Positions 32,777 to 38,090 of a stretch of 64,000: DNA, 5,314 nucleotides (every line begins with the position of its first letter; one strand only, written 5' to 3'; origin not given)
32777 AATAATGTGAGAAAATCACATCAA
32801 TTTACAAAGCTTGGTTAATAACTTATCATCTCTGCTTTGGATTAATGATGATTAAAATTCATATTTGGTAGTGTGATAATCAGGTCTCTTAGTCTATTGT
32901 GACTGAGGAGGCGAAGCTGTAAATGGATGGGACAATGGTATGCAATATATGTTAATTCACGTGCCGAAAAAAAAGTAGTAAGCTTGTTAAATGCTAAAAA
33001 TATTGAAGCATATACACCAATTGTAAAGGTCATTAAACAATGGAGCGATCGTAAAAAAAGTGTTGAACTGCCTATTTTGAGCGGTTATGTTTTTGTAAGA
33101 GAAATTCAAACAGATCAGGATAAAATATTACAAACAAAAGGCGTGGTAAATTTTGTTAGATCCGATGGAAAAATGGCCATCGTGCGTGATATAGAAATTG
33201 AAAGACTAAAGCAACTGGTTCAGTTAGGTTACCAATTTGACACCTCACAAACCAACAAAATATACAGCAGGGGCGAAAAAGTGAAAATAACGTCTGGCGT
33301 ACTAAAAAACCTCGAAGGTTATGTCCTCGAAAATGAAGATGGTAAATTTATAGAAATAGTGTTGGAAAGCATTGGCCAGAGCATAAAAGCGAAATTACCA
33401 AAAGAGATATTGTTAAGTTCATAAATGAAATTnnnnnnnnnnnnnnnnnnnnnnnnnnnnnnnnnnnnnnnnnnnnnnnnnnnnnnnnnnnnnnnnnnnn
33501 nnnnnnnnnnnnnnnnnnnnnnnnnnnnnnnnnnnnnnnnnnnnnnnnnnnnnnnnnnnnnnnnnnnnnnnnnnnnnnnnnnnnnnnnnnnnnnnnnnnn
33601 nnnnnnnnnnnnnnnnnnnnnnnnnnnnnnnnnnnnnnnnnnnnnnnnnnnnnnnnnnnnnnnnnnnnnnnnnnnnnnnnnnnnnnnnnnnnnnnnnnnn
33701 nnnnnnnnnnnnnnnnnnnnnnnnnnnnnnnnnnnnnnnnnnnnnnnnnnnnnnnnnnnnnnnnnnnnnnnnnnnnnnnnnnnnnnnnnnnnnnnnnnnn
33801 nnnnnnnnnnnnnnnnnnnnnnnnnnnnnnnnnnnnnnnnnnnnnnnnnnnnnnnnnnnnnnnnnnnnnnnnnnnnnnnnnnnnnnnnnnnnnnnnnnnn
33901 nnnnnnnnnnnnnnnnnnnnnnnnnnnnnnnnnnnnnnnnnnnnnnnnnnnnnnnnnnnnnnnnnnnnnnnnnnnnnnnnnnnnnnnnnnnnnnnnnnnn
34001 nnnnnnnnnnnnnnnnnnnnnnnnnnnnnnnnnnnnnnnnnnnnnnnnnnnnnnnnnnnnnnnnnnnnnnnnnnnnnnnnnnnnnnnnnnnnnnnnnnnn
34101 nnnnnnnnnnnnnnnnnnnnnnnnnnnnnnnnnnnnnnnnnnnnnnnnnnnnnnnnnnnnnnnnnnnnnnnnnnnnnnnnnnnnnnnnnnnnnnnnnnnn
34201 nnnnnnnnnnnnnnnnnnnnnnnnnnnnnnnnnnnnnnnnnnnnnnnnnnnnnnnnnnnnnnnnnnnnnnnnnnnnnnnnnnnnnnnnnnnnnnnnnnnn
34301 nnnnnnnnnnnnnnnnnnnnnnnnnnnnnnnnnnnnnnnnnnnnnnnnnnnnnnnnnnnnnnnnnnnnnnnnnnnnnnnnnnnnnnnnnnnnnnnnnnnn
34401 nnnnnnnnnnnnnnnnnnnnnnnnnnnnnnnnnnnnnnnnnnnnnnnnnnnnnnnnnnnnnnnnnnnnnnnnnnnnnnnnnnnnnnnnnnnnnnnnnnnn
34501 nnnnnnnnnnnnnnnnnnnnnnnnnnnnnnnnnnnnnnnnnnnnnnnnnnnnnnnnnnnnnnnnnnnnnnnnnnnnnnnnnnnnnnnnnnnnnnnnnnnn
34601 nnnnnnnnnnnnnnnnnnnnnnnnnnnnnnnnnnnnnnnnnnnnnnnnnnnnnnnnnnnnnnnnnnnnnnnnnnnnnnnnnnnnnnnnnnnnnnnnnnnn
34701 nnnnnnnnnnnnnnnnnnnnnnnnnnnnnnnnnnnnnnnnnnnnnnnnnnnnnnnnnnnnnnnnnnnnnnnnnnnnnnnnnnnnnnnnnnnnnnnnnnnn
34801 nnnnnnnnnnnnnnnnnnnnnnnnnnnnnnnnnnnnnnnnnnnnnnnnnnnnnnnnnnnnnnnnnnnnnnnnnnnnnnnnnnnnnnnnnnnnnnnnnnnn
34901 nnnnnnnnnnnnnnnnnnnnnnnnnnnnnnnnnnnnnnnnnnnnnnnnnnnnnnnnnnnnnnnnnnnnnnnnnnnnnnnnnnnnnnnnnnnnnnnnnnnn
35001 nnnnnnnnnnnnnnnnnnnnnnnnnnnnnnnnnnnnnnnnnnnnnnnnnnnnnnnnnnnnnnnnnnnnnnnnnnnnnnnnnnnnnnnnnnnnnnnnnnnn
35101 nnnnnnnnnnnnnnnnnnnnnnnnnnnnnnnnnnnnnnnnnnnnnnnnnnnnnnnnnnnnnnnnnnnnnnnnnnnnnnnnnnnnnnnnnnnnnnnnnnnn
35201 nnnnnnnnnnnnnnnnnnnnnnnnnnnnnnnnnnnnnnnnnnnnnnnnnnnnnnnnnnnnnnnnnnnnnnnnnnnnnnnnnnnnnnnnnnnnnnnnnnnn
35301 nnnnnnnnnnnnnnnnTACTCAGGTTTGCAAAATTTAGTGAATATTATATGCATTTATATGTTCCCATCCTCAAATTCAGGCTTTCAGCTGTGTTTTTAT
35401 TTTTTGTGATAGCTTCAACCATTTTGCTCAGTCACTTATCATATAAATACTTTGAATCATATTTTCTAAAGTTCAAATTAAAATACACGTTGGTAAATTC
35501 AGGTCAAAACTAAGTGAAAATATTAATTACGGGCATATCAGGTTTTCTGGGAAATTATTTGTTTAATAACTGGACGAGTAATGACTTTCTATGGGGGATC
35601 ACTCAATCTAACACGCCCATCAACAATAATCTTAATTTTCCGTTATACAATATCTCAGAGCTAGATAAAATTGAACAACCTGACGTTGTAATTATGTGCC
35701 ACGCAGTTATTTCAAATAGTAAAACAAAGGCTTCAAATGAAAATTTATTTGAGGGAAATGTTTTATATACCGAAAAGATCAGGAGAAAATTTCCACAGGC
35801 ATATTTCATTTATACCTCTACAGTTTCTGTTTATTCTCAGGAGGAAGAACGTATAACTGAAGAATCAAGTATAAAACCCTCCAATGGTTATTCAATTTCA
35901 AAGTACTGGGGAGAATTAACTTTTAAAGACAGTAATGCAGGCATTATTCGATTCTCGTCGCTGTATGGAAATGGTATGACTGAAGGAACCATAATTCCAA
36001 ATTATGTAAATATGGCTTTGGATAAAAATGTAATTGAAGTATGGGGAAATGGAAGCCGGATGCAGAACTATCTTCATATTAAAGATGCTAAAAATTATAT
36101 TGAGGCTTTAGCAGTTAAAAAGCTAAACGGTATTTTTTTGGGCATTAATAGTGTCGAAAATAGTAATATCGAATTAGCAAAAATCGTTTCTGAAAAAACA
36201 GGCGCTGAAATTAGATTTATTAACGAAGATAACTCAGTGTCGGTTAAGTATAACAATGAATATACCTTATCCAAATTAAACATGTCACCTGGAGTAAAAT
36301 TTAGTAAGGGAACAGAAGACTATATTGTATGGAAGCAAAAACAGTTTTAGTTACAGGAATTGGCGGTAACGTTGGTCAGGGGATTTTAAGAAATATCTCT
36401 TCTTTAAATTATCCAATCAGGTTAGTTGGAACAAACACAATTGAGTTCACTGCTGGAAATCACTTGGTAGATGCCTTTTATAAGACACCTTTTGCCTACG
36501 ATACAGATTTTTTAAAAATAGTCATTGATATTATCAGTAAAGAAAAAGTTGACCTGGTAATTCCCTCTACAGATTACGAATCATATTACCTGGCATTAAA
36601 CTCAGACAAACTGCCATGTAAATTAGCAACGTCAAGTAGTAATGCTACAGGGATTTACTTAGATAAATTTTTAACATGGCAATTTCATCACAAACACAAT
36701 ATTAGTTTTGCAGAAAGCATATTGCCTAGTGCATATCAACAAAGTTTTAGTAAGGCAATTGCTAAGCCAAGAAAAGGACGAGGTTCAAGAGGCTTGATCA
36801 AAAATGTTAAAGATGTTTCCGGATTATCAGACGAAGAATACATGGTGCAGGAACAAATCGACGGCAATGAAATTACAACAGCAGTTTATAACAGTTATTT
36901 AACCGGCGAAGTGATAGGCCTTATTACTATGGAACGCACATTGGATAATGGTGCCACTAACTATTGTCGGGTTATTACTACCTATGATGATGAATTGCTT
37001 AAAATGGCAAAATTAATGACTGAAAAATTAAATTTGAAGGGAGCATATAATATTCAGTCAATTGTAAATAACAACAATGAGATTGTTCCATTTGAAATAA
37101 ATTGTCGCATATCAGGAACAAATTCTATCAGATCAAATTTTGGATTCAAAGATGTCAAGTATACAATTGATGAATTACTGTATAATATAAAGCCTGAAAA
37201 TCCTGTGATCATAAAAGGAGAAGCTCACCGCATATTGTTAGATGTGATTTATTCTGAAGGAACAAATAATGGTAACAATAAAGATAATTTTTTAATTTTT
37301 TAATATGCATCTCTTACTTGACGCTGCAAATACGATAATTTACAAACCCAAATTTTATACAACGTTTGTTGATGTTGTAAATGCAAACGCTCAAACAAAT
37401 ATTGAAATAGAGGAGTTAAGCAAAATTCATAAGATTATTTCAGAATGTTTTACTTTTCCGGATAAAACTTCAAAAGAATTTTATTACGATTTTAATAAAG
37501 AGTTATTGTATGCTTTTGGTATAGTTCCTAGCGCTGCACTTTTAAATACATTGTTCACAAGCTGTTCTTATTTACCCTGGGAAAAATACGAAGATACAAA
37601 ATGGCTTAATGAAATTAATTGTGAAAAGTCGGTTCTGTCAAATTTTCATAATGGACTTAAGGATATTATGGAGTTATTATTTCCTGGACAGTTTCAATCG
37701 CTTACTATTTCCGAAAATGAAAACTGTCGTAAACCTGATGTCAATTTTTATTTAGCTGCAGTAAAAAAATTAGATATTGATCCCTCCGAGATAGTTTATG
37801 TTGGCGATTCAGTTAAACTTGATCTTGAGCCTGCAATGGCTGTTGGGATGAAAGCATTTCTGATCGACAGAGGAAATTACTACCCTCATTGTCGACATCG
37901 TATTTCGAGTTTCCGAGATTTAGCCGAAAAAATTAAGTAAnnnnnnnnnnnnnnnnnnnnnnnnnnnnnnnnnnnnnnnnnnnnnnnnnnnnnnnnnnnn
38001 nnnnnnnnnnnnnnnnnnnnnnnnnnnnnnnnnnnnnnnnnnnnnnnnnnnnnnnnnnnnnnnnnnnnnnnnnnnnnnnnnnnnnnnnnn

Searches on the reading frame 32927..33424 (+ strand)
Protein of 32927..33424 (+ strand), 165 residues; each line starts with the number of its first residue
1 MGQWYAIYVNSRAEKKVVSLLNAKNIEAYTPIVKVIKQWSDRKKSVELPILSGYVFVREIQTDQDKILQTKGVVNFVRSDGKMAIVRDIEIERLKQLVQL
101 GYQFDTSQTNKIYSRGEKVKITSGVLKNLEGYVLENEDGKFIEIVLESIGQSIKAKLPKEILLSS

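Call 33: search_protein_families(library=pfam, proteins=[window:32927-33424:+], max_evalue=0.00001)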
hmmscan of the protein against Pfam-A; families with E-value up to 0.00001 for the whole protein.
window:32927-33424:+ (165 aa): 1 family
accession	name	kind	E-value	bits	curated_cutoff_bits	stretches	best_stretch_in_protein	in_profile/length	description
PF02357.24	NusG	-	4.7e-20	72.3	22.2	1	3-94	2-92/93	Transcription termination factor nusG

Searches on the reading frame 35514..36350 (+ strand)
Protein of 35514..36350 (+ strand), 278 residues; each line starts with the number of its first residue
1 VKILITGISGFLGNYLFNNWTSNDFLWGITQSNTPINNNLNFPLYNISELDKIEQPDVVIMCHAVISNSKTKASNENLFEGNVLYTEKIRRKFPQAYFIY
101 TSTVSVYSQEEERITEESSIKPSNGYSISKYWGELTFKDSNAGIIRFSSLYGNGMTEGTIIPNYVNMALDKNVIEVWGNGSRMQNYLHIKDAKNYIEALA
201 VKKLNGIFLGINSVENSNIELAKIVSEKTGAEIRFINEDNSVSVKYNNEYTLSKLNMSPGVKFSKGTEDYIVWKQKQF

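Call 33: search_protein_families(library=pfam, proteins=[window:35514-36350:+], max_evalue=0.00001)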
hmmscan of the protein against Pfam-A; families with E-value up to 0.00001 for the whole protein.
window:35514-36350:+ (278 aa): 3 families
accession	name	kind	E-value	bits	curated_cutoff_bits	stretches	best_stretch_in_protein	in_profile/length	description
PF01370.27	Epimerase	-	6.5e-23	81.8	20.9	1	3-196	1-221/240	NAD dependent epimerase/dehydratase family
PF04321.23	RmlD_sub_bind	-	1.1e-10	41.6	27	1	1-230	1-232/287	RmlD substrate binding domain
PF16363.11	GDP_Man_Dehyd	-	2.9e-07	30.7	27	0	93-239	119-276/332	GDP-mannose 4,6 dehydratase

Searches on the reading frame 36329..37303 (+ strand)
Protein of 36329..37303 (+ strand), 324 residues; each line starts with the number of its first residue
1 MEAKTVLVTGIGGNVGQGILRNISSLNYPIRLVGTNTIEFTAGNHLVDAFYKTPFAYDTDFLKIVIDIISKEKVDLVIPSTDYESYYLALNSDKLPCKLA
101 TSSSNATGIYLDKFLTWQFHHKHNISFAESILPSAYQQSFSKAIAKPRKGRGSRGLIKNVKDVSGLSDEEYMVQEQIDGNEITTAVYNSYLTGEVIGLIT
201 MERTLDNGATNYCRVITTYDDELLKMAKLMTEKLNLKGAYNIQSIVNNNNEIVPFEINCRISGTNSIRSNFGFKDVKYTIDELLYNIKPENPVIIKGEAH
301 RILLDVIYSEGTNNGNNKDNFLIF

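Call 33: search_protein_families(library=pfam, proteins=[window:36329-37303:+], max_evalue=0.00001)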
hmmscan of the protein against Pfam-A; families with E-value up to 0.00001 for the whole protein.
window:36329-37303:+ (324 aa): 2 families
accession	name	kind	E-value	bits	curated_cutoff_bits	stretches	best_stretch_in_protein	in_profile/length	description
PF15632.11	ATPgrasp_Ter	-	1.9e-08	34.6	29.1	1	169-272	3-97/131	ATP-grasp in the biosynthetic pathway with Ter operon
PF02655.19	ATP-grasp_3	-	9.6e-08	32.7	23.2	1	112-264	3-160/160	ATP-grasp domain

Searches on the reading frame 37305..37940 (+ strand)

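Call 73: search_protein_families(library=pfam, proteins=[window:37305-37940:+], max_evalue=0.00001)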
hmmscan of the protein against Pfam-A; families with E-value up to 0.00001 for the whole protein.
window:37305-37940:+ (211 aa): 3 families
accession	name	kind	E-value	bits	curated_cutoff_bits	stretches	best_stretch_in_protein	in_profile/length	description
PF13242.12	Hydrolase_like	-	5.9e-10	39.4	22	1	141-194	2-55/75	HAD-hyrolase-like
PF13419.12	HAD_2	-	7.6e-08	33.1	23.8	1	128-186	120-177/178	Haloacid dehalogenase-like hydrolase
PF00702.32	Hydrolase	-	4.4e-07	30.9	26.4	1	127-181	138-191/191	haloacid dehalogenase-like hydrolase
